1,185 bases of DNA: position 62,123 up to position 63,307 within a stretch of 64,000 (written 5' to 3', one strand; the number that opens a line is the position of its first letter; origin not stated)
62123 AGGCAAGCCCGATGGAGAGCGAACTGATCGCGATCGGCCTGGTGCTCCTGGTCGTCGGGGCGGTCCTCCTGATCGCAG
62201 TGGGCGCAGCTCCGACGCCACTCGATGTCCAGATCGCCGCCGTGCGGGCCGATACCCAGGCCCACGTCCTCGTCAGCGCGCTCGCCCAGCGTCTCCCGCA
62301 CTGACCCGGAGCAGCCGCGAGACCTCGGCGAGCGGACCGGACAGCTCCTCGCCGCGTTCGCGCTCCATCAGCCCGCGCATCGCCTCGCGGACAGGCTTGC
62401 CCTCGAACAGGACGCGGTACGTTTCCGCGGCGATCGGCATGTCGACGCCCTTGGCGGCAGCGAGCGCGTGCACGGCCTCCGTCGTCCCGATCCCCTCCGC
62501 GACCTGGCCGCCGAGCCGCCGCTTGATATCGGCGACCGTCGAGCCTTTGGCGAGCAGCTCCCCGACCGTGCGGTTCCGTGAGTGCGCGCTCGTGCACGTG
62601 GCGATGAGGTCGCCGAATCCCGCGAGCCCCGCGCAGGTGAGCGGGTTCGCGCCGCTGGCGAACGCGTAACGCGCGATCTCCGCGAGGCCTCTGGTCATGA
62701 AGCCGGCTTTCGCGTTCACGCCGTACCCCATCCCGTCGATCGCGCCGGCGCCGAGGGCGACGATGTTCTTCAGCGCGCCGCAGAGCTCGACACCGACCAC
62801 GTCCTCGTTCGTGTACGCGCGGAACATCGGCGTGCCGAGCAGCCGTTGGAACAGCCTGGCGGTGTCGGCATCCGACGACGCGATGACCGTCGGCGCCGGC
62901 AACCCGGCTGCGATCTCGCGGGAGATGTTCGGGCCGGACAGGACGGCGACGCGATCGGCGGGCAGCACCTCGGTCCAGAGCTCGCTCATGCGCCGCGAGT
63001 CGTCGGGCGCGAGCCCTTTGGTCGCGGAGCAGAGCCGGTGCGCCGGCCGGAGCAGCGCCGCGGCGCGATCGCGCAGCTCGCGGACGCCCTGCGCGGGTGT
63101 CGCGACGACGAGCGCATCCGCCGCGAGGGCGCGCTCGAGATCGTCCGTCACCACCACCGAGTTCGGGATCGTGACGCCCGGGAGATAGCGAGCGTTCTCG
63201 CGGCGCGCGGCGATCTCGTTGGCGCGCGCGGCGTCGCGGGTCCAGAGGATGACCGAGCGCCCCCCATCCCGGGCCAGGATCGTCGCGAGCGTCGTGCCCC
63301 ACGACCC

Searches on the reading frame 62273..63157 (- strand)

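Call 58: search_protein_families(library=pfam, proteins=[window:62273-63157:-], max_evalue=0.001)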
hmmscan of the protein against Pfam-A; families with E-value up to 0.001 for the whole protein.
window:62273-63157:- (294 aa): 3 families
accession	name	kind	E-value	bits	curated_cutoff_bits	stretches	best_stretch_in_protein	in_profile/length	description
PF07479.19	NAD_Gly3P_dh_C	-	4.7e-53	179.7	25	1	119-260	1-141/142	NAD-dependent glycerol-3-phosphate dehydrogenase C-terminus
PF01210.29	NAD_Gly3P_dh_N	-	3e-20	73.2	23.1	1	2-99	58-157/158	NAD-dependent glycerol-3-phosphate dehydrogenase N-terminus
PF20618.3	GPD_NAD_C_bact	-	9.8e-20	71.3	27.6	1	179-244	1-64/66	Bacterial GPD, NAD-dependent C-terminal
